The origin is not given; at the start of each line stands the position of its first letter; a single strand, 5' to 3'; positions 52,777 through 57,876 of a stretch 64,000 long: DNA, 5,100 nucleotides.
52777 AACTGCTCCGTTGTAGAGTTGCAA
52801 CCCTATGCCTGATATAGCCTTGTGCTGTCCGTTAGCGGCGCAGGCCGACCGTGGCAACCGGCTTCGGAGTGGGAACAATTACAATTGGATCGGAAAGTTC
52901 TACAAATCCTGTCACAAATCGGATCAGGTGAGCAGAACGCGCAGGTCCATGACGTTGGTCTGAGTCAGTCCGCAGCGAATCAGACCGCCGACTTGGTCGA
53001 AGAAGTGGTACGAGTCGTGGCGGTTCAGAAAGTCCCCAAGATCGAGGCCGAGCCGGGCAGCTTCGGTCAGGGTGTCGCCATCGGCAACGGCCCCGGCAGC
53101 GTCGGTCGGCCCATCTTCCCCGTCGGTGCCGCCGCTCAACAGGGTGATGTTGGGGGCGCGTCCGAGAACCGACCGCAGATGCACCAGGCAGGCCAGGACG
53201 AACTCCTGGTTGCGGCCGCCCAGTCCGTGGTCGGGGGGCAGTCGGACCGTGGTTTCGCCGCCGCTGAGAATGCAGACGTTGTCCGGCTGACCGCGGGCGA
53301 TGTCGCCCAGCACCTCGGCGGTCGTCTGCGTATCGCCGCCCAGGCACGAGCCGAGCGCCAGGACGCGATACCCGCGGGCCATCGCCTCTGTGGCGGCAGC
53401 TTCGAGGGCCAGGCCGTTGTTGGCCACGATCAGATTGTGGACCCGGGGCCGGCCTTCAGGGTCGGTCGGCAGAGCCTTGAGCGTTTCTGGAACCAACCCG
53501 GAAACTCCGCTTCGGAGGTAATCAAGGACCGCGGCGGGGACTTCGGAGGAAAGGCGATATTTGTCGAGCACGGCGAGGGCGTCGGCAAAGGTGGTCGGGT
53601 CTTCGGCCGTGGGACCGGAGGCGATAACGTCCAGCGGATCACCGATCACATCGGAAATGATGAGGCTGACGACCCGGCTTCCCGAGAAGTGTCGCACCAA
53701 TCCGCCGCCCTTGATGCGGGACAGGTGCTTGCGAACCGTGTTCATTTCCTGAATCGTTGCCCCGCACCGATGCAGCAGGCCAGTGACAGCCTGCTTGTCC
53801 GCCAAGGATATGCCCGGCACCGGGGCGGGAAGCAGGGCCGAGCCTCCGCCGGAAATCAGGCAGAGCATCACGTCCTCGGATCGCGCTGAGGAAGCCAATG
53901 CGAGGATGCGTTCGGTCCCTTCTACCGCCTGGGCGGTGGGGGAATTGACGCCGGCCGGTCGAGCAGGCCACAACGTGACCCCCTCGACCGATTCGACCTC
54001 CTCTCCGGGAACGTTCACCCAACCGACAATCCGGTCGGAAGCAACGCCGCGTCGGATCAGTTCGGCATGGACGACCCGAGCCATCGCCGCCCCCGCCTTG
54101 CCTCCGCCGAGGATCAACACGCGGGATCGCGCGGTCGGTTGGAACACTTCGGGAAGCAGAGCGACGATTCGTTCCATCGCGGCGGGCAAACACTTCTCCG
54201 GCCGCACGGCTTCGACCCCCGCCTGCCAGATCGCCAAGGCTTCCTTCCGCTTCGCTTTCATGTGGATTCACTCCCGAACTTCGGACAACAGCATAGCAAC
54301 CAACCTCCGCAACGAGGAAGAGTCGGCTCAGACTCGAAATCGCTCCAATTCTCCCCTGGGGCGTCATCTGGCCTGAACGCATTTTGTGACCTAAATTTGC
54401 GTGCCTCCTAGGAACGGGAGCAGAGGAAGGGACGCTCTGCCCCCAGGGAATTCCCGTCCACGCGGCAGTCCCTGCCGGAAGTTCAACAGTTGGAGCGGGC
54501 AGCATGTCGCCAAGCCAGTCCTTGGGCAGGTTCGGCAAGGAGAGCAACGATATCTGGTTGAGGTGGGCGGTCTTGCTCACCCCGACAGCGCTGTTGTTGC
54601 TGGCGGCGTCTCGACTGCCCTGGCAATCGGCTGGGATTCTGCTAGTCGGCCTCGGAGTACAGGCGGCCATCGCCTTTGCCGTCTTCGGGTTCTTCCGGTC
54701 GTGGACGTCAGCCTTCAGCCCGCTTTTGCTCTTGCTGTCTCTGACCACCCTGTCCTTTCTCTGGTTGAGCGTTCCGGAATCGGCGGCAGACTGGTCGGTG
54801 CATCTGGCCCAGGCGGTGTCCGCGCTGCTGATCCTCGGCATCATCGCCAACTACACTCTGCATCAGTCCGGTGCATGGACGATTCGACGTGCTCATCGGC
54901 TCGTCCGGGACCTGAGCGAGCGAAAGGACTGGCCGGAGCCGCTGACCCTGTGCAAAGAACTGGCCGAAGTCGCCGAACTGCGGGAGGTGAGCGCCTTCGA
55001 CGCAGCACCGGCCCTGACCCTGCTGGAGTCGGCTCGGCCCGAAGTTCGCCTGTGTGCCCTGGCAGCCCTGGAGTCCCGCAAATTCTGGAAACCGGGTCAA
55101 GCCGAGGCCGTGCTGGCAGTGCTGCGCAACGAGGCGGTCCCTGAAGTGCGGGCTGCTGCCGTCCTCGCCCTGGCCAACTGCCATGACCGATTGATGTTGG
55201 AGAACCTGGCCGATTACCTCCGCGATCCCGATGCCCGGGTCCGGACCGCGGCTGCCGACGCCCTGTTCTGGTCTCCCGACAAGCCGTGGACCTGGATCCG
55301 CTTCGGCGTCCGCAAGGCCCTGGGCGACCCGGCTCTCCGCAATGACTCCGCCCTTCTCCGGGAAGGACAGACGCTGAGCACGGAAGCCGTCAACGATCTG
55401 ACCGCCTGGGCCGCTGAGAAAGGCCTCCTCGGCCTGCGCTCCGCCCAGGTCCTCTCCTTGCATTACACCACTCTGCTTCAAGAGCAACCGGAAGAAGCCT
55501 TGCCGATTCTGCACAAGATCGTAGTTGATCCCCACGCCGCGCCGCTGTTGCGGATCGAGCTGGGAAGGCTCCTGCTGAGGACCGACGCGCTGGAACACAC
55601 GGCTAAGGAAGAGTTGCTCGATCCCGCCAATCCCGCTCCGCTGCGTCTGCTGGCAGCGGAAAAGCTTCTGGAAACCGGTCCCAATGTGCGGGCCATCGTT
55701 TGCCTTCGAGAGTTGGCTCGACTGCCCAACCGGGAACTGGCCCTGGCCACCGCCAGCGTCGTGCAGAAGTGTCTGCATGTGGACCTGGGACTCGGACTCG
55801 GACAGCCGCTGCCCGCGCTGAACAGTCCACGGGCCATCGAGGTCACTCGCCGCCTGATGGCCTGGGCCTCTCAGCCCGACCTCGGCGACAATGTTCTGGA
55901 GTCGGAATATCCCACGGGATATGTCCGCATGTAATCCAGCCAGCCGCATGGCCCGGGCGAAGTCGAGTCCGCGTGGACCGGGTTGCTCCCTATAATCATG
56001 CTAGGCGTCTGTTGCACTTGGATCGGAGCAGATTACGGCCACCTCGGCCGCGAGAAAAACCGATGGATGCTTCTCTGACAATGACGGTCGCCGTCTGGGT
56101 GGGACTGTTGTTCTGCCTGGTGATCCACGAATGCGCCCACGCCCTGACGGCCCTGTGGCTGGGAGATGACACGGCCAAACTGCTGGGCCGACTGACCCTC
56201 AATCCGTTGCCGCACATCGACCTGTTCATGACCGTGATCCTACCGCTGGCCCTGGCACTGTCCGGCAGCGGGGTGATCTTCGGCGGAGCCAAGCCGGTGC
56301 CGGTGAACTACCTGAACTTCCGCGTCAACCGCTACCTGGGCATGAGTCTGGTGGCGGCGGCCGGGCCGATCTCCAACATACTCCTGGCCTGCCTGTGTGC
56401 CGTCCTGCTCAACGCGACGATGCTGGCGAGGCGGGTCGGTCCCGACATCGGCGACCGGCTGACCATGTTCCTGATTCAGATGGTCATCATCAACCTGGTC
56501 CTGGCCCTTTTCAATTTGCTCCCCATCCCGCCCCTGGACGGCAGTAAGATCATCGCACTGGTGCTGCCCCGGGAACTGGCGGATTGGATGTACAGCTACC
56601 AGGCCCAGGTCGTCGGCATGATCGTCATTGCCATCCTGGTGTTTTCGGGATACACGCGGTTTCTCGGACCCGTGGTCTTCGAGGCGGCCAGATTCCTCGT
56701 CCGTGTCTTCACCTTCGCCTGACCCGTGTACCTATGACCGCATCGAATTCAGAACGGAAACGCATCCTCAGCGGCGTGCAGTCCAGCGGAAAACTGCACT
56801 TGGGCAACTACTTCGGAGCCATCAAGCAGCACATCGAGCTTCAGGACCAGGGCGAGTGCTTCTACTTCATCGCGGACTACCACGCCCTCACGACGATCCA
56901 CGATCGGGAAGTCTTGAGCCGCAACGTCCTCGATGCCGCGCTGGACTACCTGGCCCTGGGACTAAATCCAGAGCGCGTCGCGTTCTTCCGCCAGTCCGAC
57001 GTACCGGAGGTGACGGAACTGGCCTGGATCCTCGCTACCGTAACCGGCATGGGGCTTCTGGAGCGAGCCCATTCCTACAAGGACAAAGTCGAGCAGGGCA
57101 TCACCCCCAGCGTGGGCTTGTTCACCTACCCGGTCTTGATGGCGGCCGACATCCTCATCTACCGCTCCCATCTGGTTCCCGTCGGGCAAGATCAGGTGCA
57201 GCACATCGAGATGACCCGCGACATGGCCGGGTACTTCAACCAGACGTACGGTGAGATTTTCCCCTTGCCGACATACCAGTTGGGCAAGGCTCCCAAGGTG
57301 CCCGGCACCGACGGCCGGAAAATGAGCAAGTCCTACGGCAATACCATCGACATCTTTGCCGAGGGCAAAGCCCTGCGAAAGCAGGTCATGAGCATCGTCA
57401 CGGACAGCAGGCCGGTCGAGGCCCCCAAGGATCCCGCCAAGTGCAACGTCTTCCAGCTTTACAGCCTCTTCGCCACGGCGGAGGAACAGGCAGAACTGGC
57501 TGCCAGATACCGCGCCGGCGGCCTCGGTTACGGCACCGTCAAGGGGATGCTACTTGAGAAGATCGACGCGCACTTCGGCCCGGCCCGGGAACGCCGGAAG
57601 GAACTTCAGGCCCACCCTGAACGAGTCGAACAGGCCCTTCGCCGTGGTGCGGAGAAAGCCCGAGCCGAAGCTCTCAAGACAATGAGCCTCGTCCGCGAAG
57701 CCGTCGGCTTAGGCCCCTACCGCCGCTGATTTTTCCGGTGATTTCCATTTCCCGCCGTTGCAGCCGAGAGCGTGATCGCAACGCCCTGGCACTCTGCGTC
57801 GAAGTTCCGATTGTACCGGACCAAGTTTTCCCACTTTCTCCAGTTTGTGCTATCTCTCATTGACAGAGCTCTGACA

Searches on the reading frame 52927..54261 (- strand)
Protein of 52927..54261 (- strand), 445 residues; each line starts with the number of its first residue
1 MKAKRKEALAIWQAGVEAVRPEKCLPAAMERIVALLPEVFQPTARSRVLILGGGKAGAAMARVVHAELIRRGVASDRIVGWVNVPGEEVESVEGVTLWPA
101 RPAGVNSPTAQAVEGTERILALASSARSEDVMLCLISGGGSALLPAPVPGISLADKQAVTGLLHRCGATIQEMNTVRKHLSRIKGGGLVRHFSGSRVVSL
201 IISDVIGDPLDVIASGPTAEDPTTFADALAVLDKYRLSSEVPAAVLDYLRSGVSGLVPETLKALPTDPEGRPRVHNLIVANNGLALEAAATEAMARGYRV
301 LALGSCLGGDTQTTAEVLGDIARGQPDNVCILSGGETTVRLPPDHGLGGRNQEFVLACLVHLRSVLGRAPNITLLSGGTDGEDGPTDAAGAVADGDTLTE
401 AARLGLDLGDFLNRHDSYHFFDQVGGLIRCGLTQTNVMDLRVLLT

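Call 10: search_protein_families(library=pfam, proteins=[window:52927-54261:-], max_evalue=0.01)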
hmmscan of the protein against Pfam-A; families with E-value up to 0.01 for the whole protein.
window:52927-54261:- (445 aa): 2 families
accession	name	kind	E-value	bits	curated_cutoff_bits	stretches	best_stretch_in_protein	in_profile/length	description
PF13660.11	DUF4147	-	3.1e-73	246.5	23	1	8-249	2-233/234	Domain of unknown function (DUF4147)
PF05161.18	MOFRL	-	6.6e-36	123.2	28.3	1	329-439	1-106/106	MOFRL family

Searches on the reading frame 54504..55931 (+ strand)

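Call 10: search_protein_families(library=pfam, proteins=[window:54504-55931:+], max_evalue=0.01)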
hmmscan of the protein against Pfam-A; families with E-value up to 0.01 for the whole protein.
window:54504-55931:+ (476 aa): 2 families
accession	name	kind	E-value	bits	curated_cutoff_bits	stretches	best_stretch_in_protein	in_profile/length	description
PF13646.12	HEAT_2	-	1e-08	35.8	27.7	2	201-255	2-56/88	HEAT repeats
PF02985.28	HEAT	-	4.5e-06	26.9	23.5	0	232-254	2-24/31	HEAT repeat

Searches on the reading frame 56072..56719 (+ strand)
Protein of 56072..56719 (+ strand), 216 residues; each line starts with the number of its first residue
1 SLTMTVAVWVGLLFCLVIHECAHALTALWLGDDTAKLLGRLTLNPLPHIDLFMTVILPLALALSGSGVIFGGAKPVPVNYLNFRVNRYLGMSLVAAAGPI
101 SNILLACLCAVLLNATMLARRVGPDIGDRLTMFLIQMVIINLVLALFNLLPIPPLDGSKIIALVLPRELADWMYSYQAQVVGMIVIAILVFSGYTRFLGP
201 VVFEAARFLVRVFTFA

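Call 10: search_protein_families(library=pfam, proteins=[window:56072-56719:+], max_evalue=0.01)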
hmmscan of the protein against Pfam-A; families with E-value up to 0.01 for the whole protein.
window:56072-56719:+ (216 aa): 1 family
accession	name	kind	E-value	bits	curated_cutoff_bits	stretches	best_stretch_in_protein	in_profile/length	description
PF02163.28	Peptidase_M50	-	1.5e-15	57.6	27.2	2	130-190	159-219/221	Peptidase family M50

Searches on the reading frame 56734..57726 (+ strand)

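Call 10: search_protein_families(library=pfam, proteins=[window:56734-57726:+], max_evalue=0.01)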
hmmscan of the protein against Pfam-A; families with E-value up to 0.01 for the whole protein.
window:56734-57726:+ (331 aa): 1 family
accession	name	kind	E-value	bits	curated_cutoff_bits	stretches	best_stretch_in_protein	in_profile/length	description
PF00579.31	tRNA-synt_1b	-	1.7e-57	195.5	21.1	1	7-281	4-291/292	tRNA synthetases class I (W and Y)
